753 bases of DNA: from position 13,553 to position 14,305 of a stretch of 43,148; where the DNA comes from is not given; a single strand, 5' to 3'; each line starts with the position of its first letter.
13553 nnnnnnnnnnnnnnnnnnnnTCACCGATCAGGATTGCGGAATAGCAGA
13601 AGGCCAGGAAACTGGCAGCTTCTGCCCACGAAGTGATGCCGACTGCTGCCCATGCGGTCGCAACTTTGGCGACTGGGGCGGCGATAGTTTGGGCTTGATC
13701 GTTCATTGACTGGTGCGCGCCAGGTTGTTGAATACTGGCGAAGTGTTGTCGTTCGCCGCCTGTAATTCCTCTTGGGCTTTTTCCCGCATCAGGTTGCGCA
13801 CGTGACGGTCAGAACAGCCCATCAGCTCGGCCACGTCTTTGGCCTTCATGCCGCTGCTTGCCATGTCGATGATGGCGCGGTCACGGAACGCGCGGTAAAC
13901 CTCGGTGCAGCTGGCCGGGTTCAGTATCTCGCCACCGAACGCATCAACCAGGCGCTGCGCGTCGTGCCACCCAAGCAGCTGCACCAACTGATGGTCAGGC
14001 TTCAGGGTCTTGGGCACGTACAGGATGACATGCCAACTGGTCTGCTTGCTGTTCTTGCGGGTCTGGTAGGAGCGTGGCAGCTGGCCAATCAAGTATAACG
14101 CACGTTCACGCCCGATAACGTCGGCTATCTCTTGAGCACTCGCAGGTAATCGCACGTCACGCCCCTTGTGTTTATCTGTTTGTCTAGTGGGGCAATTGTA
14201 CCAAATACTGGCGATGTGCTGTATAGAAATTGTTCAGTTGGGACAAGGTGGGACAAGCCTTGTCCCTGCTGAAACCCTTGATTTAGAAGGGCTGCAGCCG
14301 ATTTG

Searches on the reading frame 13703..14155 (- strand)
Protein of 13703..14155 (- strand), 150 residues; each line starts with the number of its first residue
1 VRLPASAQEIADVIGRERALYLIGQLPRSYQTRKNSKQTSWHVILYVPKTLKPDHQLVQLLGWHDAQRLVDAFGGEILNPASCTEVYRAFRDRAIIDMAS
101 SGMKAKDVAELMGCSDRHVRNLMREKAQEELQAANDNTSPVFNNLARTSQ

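Call 17: search_protein_families(library=pfam, proteins=[window:13703-14155:-], max_evalue=0.001)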
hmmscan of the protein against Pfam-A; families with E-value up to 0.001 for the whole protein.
window:13703-14155:- (150 aa): 1 family
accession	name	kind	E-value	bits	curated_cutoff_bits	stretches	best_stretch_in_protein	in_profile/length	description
PF13384.12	HTH_23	-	6.5e-05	23.1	24.6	1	93-123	7-38/50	Homeodomain-like domain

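Call 21: search_protein_families(library=phrogs, proteins=[window:13703-14155:-], max_evalue=0.001)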
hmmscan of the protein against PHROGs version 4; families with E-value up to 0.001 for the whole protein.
window:13703-14155:- (150 aa): 2 families
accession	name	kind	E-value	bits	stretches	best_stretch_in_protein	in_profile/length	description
phrog_836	-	transcription regulation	6.9e-30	104.9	1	2-132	11-124/133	late transcriptional activator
phrog_928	-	unknown function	0.00043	21.3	1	55-144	9-97/187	-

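Call 23: search_solved_structures(query=A1, max_evalue=10, show_alignments=2)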
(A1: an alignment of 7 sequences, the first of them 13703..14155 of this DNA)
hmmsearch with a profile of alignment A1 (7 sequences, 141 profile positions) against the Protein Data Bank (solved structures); distinct sequences matched with E-value up to 10: 18.
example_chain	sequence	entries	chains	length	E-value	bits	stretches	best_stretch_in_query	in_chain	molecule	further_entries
8vd6_A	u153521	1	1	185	6.6e-15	58.4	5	85-120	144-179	CAP REPEAT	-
2x48_A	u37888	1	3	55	0.031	17.4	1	86-115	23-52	CAG38821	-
7vim_A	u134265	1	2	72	0.058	16.5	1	82-120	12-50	Protein EsrB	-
7r3g_B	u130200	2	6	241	0.19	14.8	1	83-126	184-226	Regulatory protein RhlR | PROSS optimized variant of RhlR with 75 mutations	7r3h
7c0g_A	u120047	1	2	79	0.33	14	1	90-126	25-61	Aca1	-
7x1k_A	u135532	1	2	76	0.34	14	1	82-130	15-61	Chemotaxis protein CheY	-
7vjn_B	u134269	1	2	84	0.37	13.9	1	90-126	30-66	anti-CRISPR-associated protein Aca1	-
7fa3_A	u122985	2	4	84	0.38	13.8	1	90-126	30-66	Aca1 | anti-CRISPR-associated protein Aca1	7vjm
8u3b_G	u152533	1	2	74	0.51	13.4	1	83-120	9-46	Nitrate/nitrite response regulator protein NarL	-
1je8_A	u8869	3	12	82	0.62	13.1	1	83-119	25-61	Nitrate/Nitrite Response Regulator Protein NARL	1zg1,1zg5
3qp5_A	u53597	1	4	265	0.63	13.1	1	70-120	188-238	CviR transcriptional regulator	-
1fse_A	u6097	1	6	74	0.81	12.8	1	83-121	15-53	GERE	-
3qp6_A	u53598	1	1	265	0.99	12.5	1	70-120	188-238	CviR transcriptional regulator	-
3op9_A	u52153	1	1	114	1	12.5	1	76-123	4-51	Pli0006 protein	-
4y13_A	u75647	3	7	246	1.1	12.4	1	83-128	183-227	Transcriptional regulator of ftsQAZ gene cluster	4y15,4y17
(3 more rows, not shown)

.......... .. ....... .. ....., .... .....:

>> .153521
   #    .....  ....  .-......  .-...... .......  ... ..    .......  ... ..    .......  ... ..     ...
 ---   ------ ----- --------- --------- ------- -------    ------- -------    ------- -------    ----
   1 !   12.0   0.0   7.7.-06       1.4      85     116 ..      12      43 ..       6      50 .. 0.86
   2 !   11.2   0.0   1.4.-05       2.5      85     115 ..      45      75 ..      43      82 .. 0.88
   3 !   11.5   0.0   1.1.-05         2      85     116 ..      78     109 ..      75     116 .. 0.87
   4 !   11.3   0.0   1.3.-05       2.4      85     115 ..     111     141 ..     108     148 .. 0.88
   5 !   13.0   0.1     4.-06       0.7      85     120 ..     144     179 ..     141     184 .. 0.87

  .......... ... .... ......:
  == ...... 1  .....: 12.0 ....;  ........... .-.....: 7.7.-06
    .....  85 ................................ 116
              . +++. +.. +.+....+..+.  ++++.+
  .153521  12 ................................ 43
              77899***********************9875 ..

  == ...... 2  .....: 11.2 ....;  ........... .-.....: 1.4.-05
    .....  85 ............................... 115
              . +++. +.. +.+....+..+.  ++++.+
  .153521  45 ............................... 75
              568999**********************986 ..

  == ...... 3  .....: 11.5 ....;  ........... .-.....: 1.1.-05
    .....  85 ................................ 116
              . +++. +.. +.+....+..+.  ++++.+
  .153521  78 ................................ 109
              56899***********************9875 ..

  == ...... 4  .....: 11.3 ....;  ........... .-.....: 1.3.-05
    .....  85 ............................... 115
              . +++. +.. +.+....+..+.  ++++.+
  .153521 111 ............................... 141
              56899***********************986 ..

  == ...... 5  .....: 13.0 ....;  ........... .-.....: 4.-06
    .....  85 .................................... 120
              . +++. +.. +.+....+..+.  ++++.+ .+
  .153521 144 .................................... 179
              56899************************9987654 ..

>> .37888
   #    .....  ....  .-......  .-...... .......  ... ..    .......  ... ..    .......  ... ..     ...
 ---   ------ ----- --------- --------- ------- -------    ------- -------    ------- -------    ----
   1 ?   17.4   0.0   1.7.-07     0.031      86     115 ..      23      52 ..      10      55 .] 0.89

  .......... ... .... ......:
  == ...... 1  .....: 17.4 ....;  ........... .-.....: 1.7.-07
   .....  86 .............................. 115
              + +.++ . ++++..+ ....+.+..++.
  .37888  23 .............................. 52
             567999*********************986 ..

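Call 25: find_homologous_proteins(query=window:13703-14155:-, max_evalue=0.00001)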
Query window:13703-14155:- (150 aa): 263 proteins with E <= 0.00001 among 285 candidates; the best 120 are listed.
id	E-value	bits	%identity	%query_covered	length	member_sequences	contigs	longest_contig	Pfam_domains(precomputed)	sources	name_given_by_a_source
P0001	1.1e-89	316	96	99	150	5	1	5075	-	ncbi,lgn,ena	-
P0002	4.1e-88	311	94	99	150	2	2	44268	-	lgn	-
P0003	5.4e-79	281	87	99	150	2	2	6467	-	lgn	-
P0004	5.1e-75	268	81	100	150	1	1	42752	-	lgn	-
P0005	1.0e-74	267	85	97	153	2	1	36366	-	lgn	-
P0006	1.4e-74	267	84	97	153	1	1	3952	-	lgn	-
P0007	3.9e-72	259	84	93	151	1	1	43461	PF13384.13,PF13551.13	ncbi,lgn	-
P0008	2.6e-68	246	81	93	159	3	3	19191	PF13384.13,PF13551.13,PF08281.19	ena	-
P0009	5.8e-66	239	78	89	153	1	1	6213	-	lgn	-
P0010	2.1e-65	237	77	93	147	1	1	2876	PF08281.19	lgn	-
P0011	6.4e-64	232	78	91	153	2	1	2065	-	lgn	-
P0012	8.8e-64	232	78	91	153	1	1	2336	-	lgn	-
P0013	6.2e-63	229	74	92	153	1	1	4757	-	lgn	-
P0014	1.7e-62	228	74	92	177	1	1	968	-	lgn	-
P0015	1.4e-60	221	70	92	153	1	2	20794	-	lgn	-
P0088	1.3e-41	160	58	95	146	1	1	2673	PF08765.18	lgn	-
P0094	4.0e-41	158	57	93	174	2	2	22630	PF08765.18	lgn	-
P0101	2.5e-40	156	59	93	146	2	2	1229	PF08765.18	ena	-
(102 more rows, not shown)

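Call 27: find_related_loci(query=A1, collection=viral_contigs, flank=10000)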
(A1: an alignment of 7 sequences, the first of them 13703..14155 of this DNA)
Query A1 (150 aa) in viral_contigs; peptide patterns used: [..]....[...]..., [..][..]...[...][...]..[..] (x = any residue, [..] = any of these).
134 stretches matched a pattern; 54 encode a relative of the query (tblastn E <= 1e-3); 54 distinct loci.
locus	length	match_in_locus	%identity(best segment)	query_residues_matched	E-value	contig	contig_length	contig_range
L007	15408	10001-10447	64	1-140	2e-59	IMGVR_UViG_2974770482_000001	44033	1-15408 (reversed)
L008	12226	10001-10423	64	1-140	1e-57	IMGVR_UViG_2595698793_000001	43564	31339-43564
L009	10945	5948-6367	60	1-139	3e-54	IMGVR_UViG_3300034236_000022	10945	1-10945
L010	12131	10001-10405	60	1-139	9e-53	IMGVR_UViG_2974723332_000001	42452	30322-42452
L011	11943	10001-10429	56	1-143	2e-48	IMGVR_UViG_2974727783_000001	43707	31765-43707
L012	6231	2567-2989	56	2-141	2e-47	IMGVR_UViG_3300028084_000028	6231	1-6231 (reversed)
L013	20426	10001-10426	60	1-138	1e-47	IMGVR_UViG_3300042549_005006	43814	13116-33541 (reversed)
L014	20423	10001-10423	60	1-137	2e-47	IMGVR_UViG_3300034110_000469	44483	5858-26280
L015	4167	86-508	56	2-141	5e-47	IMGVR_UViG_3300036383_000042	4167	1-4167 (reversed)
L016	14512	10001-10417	58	1-138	1e-45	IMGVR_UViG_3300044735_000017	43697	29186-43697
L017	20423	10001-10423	55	1-137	2e-45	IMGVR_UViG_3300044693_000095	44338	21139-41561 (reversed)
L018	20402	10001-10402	54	1-137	2e-45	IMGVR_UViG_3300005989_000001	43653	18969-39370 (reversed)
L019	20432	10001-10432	51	1-141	5e-45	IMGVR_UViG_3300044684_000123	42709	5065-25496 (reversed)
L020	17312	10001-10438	51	1-143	3e-45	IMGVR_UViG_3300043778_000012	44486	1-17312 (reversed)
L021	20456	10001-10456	52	1-146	2e-44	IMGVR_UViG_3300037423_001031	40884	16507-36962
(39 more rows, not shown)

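Call 35: search_solved_structures(query=A2, max_evalue=10)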
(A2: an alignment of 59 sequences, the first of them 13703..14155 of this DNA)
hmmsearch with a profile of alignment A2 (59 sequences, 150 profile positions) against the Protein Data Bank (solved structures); distinct sequences matched with E-value up to 10: 19.
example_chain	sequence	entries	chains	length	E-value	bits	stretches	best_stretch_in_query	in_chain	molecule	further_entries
8vd6_A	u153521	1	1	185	1e-11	48.1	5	93-128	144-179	CAP REPEAT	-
7vim_A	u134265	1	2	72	0.048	16.7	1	90-123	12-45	Protein EsrB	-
7x1k_A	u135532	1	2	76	0.06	16.4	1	90-139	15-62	Chemotaxis protein CheY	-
2x48_A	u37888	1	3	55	0.097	15.7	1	95-122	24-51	CAG38821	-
7r3g_B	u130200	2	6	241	0.11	15.6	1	89-138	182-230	Regulatory protein RhlR | PROSS optimized variant of RhlR with 75 mutations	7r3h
8u3b_G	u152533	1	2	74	0.26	14.3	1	91-130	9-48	Nitrate/nitrite response regulator protein NarL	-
1fse_A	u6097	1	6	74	0.3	14.2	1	91-129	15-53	GERE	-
4y13_A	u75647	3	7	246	0.33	14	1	91-138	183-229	Transcriptional regulator of ftsQAZ gene cluster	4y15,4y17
4lfu_A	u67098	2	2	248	0.34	14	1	91-138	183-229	Regulatory protein SdiA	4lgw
1je8_A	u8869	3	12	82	0.36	13.9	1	91-129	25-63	Nitrate/Nitrite Response Regulator Protein NARL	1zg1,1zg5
8jdh_A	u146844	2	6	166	0.67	13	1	62-85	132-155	AcrIF25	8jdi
3hrs_A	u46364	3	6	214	0.77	12.8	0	101-131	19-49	Metalloregulator ScaR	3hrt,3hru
4u7b_A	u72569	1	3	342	0.92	12.6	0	88-128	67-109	Mariner Mos1 transposase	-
3hos_A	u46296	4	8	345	1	12.4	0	88-128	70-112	Transposable element mariner, complete cds | Mariner Mos1 transposase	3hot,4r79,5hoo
6jqs_A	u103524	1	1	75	1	12.4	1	91-129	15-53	DNA-binding response regulator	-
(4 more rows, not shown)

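Call 41: predict_structure(alignment_id=A2)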
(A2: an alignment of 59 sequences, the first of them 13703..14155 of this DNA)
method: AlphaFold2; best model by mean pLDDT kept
length: 150 residues; sequences in the alignment: 59
mean_pLDDT: 81.4   pTM: 0.64
mean pLDDT of the five models: 81.4, 81.1, 80.0, 77.4, 77.4
residues with pLDDT >= 90: 64; 70-90: 55; 50-70: 16; < 50: 15
segments of 3 or more residues with pLDDT < 50: 138-150
pLDDT, mean of each block of 10 residues (from residue 1): 85 93 84 70 89 93 95 92 82 89 91 90 74 50 44
secondary structure, 60 per line:
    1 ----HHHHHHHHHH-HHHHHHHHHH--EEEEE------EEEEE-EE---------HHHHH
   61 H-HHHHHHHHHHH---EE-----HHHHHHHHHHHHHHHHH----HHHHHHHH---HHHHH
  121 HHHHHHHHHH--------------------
elements in order: H5-14 H16-25 E28-32 E39-43 H56-61 H63-73 H84-100 H105-112 H116-130

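Call 44: fold_search(model_id=the predicted structure, library=pdb)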
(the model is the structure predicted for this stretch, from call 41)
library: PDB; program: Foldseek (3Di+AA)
matches with E <= 10: 431; with E <= 0.001: 0
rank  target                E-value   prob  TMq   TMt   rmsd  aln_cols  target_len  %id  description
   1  2x48_A                2.2e-01  0.99  0.24  0.64   6.8        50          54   20  ORF 55 from Sulfolobus islandicus rudivirus 1 (released 2010-07-21)
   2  2q0o_A                7.1e-01  0.41  0.24  0.16  11.3        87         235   25  Crystal structure of an anti-activation complex in bacterial quorum sensing (released 2007-09-25)
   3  8dq0_D                8.0e-01  0.12  0.24  0.16  18.6       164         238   13  Quorum-sensing receptor RhlR bound to PqsE (released 2022-12-07)
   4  3clo_C                8.5e-01  0.69  0.25  0.15  10.6        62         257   19  Crystal structure of putative transcriptional regulator containing a LuxR DNA binding domain (NP_811094.1) from Bacter (released 2008-04-01)
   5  7dwm_B                9.0e-01  0.57  0.25  0.18   7.1        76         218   21  Crystal structure of the phage VqmA-DPO complex (released 2021-05-05)
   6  4u7b_A                9.5e-01  0.33  0.22  0.10  16.2        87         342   21  Crystal structure of a pre-cleavage Mos1 transpososome (released 2015-02-11)
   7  9l0x_I                1.1e+00  0.44  0.28  0.37   8.3        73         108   16  Cryo-EM structure of E.coli transcription initiation complex with Escherichia phage Mu late transcription activator C (released 2025-12-17)
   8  6jqs                  1.1e+00  0.96  0.24  0.52   1.4        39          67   26  Structure of Transcription factor, GerE (released 2019-04-24)
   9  1l3l_A                1.2e+00  0.20  0.25  0.17  16.6       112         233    9  Crystal structure of a bacterial quorum-sensing transcription factor complexed with pheromone and DNA (released 2002-07-03)
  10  6v7w_E                1.2e+00  0.11  0.24  0.16  16.6       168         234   14  Crystal structure of LasR-Aqs1 complex from Pseudomonas aeruginosa (released 2020-12-16)
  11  4lfu                  1.2e+00  0.10  0.24  0.16  18.3       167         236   12  Crystal structure of Escherichia coli SdiA in the space group C2 (released 2014-03-19)
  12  8dq0_C                1.2e+00  0.09  0.24  0.16  19.4       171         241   13  Quorum-sensing receptor RhlR bound to PqsE (released 2022-12-07)
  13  4y17_C                1.3e+00  0.15  0.24  0.15  16.0       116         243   16  SdiA in complex with 3-oxo-C8-homoserine lactone (released 2015-04-08)
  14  9a74_B                1.3e+00  0.08  0.20  0.11  13.9       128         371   10  Integrative model of YKUJ-NUSA by crosslinking MS and deep learning (released 2024-09-18)
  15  3clo_A                1.4e+00  0.63  0.25  0.15   9.1        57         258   21  Crystal structure of putative transcriptional regulator containing a LuxR DNA binding domain (NP_811094.1) from Bacter (released 2008-04-01)
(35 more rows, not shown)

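Call 45: search_protein_families(library=pfam, alignment_id=A2, max_evalue=0.01)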
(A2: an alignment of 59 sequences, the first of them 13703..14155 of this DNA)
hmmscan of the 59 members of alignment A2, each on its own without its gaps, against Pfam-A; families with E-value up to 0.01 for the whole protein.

A. member 1, window:13703-14155:- (150 aa): 4 families
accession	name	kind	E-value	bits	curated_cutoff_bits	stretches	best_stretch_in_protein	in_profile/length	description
PF13384.12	HTH_23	-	6.5e-05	23.1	24.6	1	93-123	7-38/50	Homeodomain-like domain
PF12793.13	SgrR_N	-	0.0017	19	24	1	102-129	19-46/115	Sugar transport-related sRNA regulator N-term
PF08281.18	Sigma70_r4_2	-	0.0019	18.2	25.7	0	92-123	15-47/54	Sigma-70, region 4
PF13551.12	HTH_29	-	0.0023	18.4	28.1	1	94-136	3-46/64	Winged helix-turn helix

B. families by the number of members that match (of 59 scanned): 21 families
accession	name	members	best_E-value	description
PF13384.12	HTH_23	46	1.1e-07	Homeodomain-like domain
PF13551.12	HTH_29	29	7.2e-07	Winged helix-turn helix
PF08281.18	Sigma70_r4_2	21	8.8e-06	Sigma-70, region 4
PF08765.17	Mor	17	8.2e-09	Mor transcription activator family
PF00196.25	GerE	9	0.00014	Bacterial regulatory proteins, luxR family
PF04545.22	Sigma70_r4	7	0.00013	Sigma-70, region 4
PF12793.13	SgrR_N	7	0.00027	Sugar transport-related sRNA regulator N-term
PF12728.13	HTH_17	7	0.00061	Helix-turn-helix domain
PF17469.8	GP68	5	3.5e-05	Gp68-like predicted RNA polymerase component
PF13518.12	HTH_28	4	9e-05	Helix-turn-helix domain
PF12840.13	HTH_20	4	0.00046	Helix-turn-helix domain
PF13542.12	HTH_Tnp_ISL3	4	0.00053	Helix-turn-helix domain of transposase family ISL3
PF22233.2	PhyR_sigma-like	3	4.4e-05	Response regulator PhyR, sigma-like domain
PF01527.26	HTH_Tnp_1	3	0.0011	Transposase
PF13545.12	HTH_Crp_2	2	0.00046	Crp-like helix-turn-helix domain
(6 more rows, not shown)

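Call 52: find_encoding_contigs(protein=P0002, flank=10000, max_places=2)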
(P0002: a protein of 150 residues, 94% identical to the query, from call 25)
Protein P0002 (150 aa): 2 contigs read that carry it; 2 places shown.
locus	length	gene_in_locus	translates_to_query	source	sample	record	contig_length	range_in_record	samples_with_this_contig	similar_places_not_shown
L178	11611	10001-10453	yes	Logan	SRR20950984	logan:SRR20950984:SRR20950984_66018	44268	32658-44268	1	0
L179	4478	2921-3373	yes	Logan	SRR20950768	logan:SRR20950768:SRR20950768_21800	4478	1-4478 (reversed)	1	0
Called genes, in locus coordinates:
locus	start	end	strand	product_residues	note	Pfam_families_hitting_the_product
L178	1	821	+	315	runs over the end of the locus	PF17762:HTH_ParB (weak)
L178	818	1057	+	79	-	-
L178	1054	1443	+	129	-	PF08774:VRR_NUC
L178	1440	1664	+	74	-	-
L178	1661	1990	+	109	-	-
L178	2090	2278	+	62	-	-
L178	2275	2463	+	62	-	-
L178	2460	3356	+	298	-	-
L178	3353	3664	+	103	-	PF13392:HNH_3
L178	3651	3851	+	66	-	-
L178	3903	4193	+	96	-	PF13384:HTH_23 (weak)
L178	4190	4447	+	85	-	PF24751:DUF7696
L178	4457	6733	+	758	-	PF08707:PriCT_2, PF13362:Toprim_3, PF13662:Toprim_4 (weak), PF05272:VapE-like_dom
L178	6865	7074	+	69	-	-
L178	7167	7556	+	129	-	-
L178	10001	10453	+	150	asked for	-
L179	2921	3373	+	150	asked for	-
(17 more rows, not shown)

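Call 53: find_encoding_contigs(protein=P0004, flank=10000, max_places=1)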
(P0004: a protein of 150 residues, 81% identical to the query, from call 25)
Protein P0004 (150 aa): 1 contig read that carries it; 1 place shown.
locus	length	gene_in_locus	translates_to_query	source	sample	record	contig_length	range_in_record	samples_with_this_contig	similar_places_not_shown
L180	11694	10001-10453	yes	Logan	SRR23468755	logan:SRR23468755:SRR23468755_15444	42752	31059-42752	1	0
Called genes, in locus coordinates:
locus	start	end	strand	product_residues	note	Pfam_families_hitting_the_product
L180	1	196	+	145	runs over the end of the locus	PF05099:TerB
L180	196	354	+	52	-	PF13064:DUF3927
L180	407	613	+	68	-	-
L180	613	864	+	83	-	-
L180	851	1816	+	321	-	PF17762:HTH_ParB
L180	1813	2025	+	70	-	PF23858:DUF7220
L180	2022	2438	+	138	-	-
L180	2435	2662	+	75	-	-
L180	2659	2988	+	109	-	-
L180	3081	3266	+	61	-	-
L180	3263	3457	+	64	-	-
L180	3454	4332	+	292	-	-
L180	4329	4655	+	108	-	PF13392:HNH_3 (weak)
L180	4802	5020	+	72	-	PF13384:HTH_23 (weak)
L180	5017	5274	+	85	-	PF24751:DUF7696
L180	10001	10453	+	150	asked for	-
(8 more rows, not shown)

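Call 54: find_encoding_contigs(protein=P0007, flank=10000, max_places=1)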
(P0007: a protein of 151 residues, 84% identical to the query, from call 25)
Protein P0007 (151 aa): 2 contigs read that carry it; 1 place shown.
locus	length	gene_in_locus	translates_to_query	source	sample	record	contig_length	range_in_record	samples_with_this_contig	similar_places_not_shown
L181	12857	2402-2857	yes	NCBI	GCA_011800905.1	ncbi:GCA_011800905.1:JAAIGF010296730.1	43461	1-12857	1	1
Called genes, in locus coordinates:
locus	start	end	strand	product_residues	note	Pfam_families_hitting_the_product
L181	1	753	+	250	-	?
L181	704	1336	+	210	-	PF12917:YfbR-like (weak)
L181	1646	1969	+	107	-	-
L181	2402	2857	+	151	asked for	PF13384:HTH_23 (weak), PF13551:HTH_29 (weak)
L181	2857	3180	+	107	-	-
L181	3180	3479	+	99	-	-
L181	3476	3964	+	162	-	-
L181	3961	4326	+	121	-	-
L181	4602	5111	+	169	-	PF07278:DUF1441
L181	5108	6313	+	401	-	-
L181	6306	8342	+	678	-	PF05876:GpA_ATPase, PF20454:GpA_nuclease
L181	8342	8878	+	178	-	-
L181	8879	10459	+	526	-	PF05136:Phage_portal_2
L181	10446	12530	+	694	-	PF04586:Peptidase_S78, PF05065:Phage_capsid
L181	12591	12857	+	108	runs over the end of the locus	-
